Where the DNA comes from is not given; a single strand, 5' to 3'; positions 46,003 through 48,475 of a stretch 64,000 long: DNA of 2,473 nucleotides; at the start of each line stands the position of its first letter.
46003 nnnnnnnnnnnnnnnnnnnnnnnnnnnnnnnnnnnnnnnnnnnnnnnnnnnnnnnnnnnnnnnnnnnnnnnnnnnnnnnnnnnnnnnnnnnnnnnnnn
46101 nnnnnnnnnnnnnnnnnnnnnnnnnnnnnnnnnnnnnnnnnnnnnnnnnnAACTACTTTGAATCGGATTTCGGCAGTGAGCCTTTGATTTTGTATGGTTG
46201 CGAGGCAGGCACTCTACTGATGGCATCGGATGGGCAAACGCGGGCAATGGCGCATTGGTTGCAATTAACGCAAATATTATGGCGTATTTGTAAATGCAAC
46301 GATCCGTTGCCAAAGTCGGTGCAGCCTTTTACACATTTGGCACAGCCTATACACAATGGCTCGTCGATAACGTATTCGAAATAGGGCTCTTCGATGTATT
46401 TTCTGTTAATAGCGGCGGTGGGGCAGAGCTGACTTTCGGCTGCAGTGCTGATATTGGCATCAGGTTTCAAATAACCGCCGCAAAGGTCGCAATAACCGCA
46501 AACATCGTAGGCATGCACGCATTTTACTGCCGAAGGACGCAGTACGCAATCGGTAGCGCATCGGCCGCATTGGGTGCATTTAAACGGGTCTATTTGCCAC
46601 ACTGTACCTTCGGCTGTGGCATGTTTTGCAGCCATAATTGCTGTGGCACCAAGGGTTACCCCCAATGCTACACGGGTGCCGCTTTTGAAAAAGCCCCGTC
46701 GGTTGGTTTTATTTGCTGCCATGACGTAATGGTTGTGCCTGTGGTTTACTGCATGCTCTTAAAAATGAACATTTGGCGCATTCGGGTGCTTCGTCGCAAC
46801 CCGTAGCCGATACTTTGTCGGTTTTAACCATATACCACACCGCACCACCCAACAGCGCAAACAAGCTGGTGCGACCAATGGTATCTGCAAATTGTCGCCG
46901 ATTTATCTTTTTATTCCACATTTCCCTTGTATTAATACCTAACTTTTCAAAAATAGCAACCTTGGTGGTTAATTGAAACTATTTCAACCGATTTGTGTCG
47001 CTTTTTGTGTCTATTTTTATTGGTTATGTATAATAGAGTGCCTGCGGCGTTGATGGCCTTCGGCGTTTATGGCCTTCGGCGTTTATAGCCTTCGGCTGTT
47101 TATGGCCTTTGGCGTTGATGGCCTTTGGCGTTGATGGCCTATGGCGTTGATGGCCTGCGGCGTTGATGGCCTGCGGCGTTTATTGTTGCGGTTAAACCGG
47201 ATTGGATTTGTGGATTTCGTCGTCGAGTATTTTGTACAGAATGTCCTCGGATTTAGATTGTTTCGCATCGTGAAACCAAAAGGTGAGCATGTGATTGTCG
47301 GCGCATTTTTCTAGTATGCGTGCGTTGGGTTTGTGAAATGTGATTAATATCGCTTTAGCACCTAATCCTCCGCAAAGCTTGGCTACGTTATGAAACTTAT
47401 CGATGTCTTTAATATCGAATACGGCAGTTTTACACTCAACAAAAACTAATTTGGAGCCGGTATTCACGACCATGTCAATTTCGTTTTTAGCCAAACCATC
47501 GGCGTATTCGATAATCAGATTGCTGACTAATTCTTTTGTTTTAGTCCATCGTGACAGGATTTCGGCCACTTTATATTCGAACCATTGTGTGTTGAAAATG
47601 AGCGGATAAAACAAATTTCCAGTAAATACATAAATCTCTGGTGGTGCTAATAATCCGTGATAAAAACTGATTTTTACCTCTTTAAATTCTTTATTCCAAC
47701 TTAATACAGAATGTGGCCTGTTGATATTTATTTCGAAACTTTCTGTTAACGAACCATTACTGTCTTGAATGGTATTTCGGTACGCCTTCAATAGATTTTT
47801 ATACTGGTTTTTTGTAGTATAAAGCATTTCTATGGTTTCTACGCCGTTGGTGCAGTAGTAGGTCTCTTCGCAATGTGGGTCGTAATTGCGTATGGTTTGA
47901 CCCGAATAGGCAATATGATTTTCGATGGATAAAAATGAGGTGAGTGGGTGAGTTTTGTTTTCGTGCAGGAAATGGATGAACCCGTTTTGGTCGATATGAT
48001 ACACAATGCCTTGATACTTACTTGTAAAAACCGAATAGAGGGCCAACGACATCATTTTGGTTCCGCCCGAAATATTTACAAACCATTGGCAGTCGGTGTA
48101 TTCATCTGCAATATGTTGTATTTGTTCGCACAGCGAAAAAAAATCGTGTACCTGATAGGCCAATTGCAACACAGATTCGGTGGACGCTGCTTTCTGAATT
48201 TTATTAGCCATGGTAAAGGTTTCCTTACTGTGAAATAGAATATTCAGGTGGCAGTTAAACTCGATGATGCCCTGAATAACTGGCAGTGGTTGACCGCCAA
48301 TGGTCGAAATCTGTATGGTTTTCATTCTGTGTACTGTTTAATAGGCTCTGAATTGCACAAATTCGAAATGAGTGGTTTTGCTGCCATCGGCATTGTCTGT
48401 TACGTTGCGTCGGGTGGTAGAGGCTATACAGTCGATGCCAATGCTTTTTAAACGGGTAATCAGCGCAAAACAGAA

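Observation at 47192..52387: Orphan CARF-effector island: Card1/Can2-like nuclease, small Rossmann-like protein, MNT/HepT, Csx1 and a divergent SF1 helicase, with no Cas10, cas gene or CRISPR array in 64 kb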

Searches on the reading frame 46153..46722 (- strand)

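Call 37: search_protein_families(library=padloc, proteins=[window:46153-46722:-], max_evalue=0.001)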
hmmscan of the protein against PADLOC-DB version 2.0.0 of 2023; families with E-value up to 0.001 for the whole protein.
window:46153-46722:- (189 aa): 0 families

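Call 66: search_protein_families(library=pfam, proteins=[window:46153-46722:-], max_evalue=0.001)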
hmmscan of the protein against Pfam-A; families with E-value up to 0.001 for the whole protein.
window:46153-46722:- (189 aa): 7 families
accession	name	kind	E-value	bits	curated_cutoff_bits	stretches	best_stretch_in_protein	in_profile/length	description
PF12838.12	Fer4_7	-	5.6e-09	36.8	27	0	29-59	17-48/52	4Fe-4S dicluster domain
PF13237.11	Fer4_10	-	1e-05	25.8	25.5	0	118-134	3-19/53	4Fe-4S dicluster domain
PF14697.11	Fer4_21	-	1.4e-05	25.6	35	1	118-168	2-57/59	4Fe-4S dicluster domain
PF00037.32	Fer4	-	2.9e-05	24.1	21.1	0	43-59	2-18/24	4Fe-4S binding domain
PF12837.12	Fer4_6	-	3.2e-05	24.1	25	0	118-134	3-19/24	4Fe-4S binding domain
PF13187.11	Fer4_9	-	0.00012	22.4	27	0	151-169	2-18/52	4Fe-4S dicluster domain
PF25160.1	LdpA_Fe-S-bd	-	0.0004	20.6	27.6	0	98-134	11-38/49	LdpA Fe-S cluster-binding domain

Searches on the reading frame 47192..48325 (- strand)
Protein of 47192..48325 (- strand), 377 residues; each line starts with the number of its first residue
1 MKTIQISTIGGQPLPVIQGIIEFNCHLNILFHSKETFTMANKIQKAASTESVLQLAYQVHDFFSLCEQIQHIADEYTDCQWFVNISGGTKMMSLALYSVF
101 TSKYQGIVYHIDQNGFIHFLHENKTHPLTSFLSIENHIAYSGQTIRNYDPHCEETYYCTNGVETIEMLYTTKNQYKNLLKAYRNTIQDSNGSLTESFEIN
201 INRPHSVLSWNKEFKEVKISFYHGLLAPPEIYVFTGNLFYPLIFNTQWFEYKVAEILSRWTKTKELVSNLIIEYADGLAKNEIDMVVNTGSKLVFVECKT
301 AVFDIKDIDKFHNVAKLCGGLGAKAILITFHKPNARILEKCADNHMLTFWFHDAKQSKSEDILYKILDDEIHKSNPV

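Call 3: search_protein_families(library=pfam, proteins=[window:47192-48325:-], max_evalue=0.1)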
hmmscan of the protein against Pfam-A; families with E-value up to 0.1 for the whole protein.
window:47192-48325:- (377 aa): 8 families
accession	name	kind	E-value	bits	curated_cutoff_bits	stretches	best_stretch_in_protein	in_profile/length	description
PF23400.1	CARF_Card1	-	1.4e-10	41.7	24.6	1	5-135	2-144/146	Card1 CARF domain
PF09002.17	Card1_endonuc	-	5.4e-06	26.5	26.4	1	245-337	9-107/136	Card1-like, endonuclease domain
PF22662.2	Csa3_N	-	0.00098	19.6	27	1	49-100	57-108/120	Csa3 CRISPR-associated Rossmann-like domain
PF19810.5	HFX_2341_N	-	0.004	18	30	1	51-99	56-104/120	HFX_2341-like, N-terminal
PF08378.17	NERD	-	0.0052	17.7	22.1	1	248-300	4-56/111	Nuclease-related domain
PF09623.16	Cas_NE0113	-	0.01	16.1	23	1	66-115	86-135/208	CRISPR-associated protein NE0113 (Cas_NE0113)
PF22208.1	Cas_Csm6_CARF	-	0.013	15.6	27.5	1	66-98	23-55/106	Cas_Csm6 CARF domain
PF13635.12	DUF4143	-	0.039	14.1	28.1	0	253-300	114-159/160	Domain of unknown function (DUF4143)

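Call 4: search_protein_families(library=ncbifam, proteins=[window:47192-48325:-], max_evalue=0.1)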
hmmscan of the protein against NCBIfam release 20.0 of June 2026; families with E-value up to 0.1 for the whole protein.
window:47192-48325:- (377 aa): 4 families
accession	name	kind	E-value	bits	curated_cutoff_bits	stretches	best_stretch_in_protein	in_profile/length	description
TIGR02672.2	cas_csm6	equivalog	0.0067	15.5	150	1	59-99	81-123/433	type III-A CRISPR-associated CARF protein Csm6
TIGR03642.1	cas_csx14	hypoth_equivalog_domain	0.026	14.8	90.35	1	64-111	76-123/124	CRISPR-associated protein Csx14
NF009154.0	PRK12497.3-3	equivalog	0.053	13.5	109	1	280-300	40-60/123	YraN family protein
TIGR01884.1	cas_HTH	subfamily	0.07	12.5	60.2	0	43-97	51-105/202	CRISPR-associated CARF protein Csa3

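Call 5: search_protein_families(library=padloc, proteins=[window:47192-48325:-], max_evalue=0.1)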
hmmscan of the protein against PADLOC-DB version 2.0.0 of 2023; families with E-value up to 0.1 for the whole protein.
window:47192-48325:- (377 aa): 52 families (the best 25 are shown)
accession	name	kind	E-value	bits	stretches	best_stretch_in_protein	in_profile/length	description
PDLC01889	CARF4--CARF_PDDEXK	-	1.6e-71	239.4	1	1-375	1-365/367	-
PDLC01890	CARF4--CARF_PDDEXK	-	5e-50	168.9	1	5-368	4-358/366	-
PDLC01880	CARF4--CARF_PDDEXK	-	2.2e-31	107.5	1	3-345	2-342/364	-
PDLC01037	Csx1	-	1.7e-19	68.6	1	1-340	1-291/320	ARF+Nuclease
PDLC01619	Csx1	-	4.8e-19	66.7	2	4-150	3-146/330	CAS-III; associated_signaling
PDLC01882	CARF4--CARF_PDDEXK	-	3e-18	63.6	1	9-364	215-565/569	-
PDLC01968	CARF_PDDEXK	-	3.1e-16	57.5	1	67-344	74-333/361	-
PDLC01900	CARF4--CARF_PDDEXK_AAA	-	1.8e-15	54.5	1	6-346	219-545/556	-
PDLC01887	CARF4--CARF_PDDEXK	-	2.4e-14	51.5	2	3-110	2-110/285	-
PDLC01881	CARF4--CARF_PDDEXK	-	4.5e-13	47.1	1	64-366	65-375/378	-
PDLC01512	Csx1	-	3.9e-10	37.5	1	7-341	8-355/382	CAS-III; associated_signaling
PDLC01896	CARF4--CARF_PDDEXK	-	6.8e-10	36.7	1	4-311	5-306/381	-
PDLC01903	CARF4--CARF_PDDEXK_TM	-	4.5e-08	30.9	1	244-332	267-349/380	-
PDLC01031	Csx1/Csm6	-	5.3e-08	30.7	1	1-124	1-118/357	CARF+HEPN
PDLC01895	CARF4--CARF_PDDEXK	-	1.1e-07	29.2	2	278-363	292-377/397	-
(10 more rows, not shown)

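Call 9: find_encoding_contigs(protein=window:47192-48325:-, flank=10000, max_places=6)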
Protein window:47192-48325:- (377 aa): 1 contig read that carries it; 1 place shown.
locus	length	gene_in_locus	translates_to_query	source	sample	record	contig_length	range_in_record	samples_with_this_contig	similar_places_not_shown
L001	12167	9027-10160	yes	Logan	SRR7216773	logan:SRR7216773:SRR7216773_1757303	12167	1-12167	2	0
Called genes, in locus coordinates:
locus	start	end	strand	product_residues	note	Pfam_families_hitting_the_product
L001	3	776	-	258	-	?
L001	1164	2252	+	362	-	PF00356:LacI, PF13407:Peripla_BP_4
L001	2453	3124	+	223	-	PF01081:Aldolase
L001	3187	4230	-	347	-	PF25917:BSH_RND, PF25973:BSH_CzcB, PF25885:HH_EMRA (weak), PF25963:Beta-barrel_AAEA (weak)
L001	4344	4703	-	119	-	PF01047:MarR, PF12802:MarR_2, PF09339:HTH_IclR (faint), PF13463:HTH_27 (faint)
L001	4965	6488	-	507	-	PF05970:PIF1 (weak), PF13086:AAA_11 (faint), PF13245:AAA_19, PF13604:AAA_30, PF24883:NPHP3_N (weak), PF09848:SLFN-g3_helicase (weak), PF13401:AAA_22 (weak), PF13538:UvrD_C_2, +1 more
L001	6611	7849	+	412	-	-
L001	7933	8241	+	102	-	PF01909:NTP_transf_2, PF18765:Polbeta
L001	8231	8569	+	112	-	PF01934:HepT-like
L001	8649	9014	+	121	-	PF27247:MJ1673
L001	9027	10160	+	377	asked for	PF23400:CARF_Card1, PF09002:Card1_endonuc (weak)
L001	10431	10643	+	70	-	-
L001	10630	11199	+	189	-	PF12838:Fer4_7 (faint), PF13237:Fer4_10 (faint), PF12837:Fer4_6 (faint), PF14697:Fer4_21 (weak)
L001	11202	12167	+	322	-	?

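Call 13: find_homologous_proteins(query=window:47192-48325:-, max_evalue=0.00001)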
Query window:47192-48325:- (377 aa): 54 proteins with E <= 0.00001 among 1235 candidates.
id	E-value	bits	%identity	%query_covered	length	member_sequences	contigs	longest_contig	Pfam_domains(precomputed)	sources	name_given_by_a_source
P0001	6.9e-257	869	100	100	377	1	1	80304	PF23400.2,PF09002.18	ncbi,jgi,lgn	-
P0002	1.3e-94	335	45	100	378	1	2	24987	PF23400.2,PF09002.18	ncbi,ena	-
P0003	2.0e-92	328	45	99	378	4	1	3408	PF23400.2,PF09002.18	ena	-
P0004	4.0e-91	324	44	99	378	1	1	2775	PF23400.2,PF09002.18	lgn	-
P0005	1.2e-89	319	44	99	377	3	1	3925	PF23400.2,PF09002.18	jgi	-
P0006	1.3e-89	319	43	100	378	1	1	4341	PF23400.2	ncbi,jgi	jgi:hypothetical protein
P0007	1.9e-89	318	43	99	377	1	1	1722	PF23400.2,PF09002.18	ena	-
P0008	5.9e-89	317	43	99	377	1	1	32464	PF23400.2,PF09002.18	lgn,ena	-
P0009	3.3e-86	308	43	99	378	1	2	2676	PF23400.2,PF09002.18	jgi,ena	-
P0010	3.8e-86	307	43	99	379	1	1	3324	PF23400.2,PF19810.6,PF09002.18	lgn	-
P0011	4.6e-86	307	44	99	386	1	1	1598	PF23400.2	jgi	jgi:hypothetical protein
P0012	1.7e-85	305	43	99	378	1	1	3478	PF23400.2,PF09002.18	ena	-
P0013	5.2e-85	304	42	99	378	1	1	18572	PF23400.2,PF09002.18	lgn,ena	-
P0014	3.7e-84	301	42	99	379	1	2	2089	PF23400.2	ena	-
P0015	4.2e-84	301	41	99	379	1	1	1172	PF23400.2,PF19810.6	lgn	-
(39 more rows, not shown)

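Call 15: find_encoding_contigs(protein=P0002, flank=10000, max_places=2)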
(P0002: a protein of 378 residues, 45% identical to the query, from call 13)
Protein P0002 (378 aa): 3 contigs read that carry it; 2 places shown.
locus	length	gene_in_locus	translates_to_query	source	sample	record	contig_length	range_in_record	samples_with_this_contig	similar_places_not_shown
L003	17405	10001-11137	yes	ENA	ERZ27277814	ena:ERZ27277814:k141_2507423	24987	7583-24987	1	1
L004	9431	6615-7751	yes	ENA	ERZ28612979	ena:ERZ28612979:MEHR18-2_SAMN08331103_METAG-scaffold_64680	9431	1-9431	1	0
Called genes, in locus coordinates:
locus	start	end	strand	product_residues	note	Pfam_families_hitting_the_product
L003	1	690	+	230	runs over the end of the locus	PF17955:Cas6b_N, PF17262:Cas6b_C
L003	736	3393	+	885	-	PF18211:Csm1_B, PF22335:Cas10-Cmr2_palm2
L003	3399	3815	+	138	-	PF03750:Csm2_III-A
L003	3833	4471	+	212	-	PF03787:RAMPs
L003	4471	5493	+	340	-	PF17953:Csm4_C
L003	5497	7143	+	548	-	PF03787:RAMPs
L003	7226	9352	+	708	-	PF09623:Cas_NE0113 (weak), PF00962:A_deaminase, PF19326:AMP_deaminase (weak)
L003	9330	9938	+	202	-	-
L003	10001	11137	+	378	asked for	PF23400:CARF_Card1, PF09002:Card1_endonuc (weak)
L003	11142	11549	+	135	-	PF27247:MJ1673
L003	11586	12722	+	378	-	PF23400:CARF_Card1, PF09002:Card1_endonuc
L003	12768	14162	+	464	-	PF05970:PIF1, PF13245:AAA_19, PF13604:AAA_30, PF01443:Viral_helicase1 (faint), PF09848:SLFN-g3_helicase (weak), PF13538:UvrD_C_2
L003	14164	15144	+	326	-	PF01867:Cas_Cas1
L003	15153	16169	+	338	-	PF08800:BT4734-like_N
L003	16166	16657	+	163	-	PF09827:CRISPR_Cas2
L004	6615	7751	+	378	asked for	PF23400:CARF_Card1, PF09002:Card1_endonuc (weak)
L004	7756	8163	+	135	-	PF27247:MJ1673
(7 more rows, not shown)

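Call 16: find_encoding_contigs(protein=P0008, flank=10000, max_places=2)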
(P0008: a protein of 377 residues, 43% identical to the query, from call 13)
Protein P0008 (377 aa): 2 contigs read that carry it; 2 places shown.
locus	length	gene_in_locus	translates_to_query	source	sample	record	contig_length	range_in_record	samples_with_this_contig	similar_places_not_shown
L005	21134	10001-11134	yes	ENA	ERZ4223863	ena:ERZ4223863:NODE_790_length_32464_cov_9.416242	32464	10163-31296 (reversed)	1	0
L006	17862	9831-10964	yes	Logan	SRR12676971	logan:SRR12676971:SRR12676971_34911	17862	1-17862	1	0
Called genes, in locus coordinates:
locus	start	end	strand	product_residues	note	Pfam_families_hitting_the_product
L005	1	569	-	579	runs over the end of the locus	?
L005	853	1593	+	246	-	PF13483:Lactamase_B_3, PF12706:Lactamase_B_2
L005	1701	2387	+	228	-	PF17955:Cas6b_N, PF17262:Cas6b_C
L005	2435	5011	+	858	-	PF01966:HD (weak), PF18211:Csm1_B, PF22335:Cas10-Cmr2_palm2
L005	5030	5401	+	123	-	PF03750:Csm2_III-A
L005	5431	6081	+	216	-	PF03787:RAMPs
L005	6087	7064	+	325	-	PF17953:Csm4_C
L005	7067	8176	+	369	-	PF03787:RAMPs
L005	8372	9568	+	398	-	PF13173:AAA_14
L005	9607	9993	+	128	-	PF27247:MJ1673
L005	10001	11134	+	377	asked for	PF23400:CARF_Card1, PF09002:Card1_endonuc (weak)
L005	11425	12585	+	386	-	PF23400:CARF_Card1, PF09002:Card1_endonuc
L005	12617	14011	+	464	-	PF05970:PIF1, PF13604:AAA_30, PF13245:AAA_19, PF13538:UvrD_C_2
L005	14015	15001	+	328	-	PF01867:Cas_Cas1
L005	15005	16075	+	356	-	PF08800:BT4734-like_N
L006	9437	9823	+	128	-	PF27247:MJ1673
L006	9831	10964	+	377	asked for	PF23400:CARF_Card1, PF09002:Card1_endonuc (weak)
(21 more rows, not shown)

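Call 41: search_solved_structures(query=window:47192-48325:-, max_evalue=0.01, show_alignments=2)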
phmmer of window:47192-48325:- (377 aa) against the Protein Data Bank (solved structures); distinct sequences matched with E-value up to 0.01: 4.
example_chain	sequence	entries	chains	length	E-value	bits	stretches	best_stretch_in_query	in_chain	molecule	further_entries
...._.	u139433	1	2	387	1.4e-38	136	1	2-376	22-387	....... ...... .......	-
7bdv_A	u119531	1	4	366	2.4e-11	46.4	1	30-145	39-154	Can2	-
6wxw_A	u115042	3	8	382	0.00029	23.1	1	81-302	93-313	Card1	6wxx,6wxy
6xl1_A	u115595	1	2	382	0.0017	20.6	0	81-302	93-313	Card1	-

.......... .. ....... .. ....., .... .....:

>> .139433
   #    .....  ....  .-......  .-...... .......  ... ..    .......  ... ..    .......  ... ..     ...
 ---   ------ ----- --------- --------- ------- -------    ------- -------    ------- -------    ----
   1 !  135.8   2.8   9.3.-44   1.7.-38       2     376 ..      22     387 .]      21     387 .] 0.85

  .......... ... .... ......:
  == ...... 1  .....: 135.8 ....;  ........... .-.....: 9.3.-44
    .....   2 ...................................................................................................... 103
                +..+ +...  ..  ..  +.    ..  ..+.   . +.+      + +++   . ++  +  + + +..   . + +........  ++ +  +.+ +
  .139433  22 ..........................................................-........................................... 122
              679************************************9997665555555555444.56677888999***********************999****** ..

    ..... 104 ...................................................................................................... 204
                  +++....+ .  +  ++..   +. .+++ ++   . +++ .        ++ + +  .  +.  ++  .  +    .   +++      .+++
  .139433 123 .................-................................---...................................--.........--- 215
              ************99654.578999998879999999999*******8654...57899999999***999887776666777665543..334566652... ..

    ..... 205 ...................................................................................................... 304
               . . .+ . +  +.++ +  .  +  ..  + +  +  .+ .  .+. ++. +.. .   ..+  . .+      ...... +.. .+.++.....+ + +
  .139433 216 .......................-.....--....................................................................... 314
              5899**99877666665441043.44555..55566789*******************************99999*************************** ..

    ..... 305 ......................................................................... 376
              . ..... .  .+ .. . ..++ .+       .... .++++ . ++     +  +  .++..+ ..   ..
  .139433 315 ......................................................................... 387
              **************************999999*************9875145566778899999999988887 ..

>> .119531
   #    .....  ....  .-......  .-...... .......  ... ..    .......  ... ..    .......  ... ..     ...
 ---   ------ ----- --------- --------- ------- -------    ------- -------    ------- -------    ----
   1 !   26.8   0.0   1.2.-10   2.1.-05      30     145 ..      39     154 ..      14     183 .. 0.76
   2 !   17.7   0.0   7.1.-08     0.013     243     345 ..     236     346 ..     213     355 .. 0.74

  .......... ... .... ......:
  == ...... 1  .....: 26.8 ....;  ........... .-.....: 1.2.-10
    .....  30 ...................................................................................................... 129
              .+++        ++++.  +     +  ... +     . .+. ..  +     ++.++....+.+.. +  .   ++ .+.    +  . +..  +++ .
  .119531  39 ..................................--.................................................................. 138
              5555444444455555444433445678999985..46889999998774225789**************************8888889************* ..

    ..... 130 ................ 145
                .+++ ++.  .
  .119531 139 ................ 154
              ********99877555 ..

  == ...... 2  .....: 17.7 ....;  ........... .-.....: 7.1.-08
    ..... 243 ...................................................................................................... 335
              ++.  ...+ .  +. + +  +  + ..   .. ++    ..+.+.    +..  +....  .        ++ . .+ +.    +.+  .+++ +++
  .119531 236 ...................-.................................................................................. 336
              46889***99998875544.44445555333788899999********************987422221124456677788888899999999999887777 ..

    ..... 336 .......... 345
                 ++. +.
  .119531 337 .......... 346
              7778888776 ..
